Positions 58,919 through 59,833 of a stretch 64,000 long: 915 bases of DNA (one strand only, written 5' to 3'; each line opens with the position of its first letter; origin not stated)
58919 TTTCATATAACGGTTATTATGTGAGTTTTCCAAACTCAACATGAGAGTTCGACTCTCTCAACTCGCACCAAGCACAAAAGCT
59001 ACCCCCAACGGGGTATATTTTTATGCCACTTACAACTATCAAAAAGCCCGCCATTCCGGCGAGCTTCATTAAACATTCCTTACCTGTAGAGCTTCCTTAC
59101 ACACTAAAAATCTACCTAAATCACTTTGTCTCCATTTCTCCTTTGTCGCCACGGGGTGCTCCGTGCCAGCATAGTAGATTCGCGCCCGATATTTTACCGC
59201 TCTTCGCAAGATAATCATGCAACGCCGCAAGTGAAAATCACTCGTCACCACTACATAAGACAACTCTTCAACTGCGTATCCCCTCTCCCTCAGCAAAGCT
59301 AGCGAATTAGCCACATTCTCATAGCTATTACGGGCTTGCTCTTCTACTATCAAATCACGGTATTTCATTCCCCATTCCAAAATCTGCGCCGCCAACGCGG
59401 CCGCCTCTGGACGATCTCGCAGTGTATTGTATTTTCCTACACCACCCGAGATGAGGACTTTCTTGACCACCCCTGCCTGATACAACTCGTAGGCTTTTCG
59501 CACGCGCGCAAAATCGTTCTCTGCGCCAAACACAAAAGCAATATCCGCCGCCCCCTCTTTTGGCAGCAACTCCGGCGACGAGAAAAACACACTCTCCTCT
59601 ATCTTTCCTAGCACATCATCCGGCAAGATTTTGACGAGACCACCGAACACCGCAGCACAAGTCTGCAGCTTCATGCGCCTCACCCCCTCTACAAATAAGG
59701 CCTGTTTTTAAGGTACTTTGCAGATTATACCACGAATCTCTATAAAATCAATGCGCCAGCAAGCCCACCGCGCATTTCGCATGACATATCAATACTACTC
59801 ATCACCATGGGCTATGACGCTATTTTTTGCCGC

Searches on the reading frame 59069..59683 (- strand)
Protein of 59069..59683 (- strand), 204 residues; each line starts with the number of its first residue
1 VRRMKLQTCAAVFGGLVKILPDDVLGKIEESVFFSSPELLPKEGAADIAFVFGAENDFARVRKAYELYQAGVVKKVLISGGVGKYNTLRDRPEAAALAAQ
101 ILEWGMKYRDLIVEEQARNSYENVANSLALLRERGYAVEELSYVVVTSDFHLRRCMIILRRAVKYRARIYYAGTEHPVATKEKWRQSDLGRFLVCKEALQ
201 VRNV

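Call 5: search_protein_families(library=pfam, proteins=[window:59069-59683:-], max_evalue=0.01)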
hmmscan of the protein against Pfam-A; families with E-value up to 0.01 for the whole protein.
window:59069-59683:- (204 aa): 1 family
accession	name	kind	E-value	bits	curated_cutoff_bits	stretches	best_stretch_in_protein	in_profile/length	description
PF02698.23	DUF218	-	4.2e-23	82.2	27.6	1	47-168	1-105/133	DUF218 domain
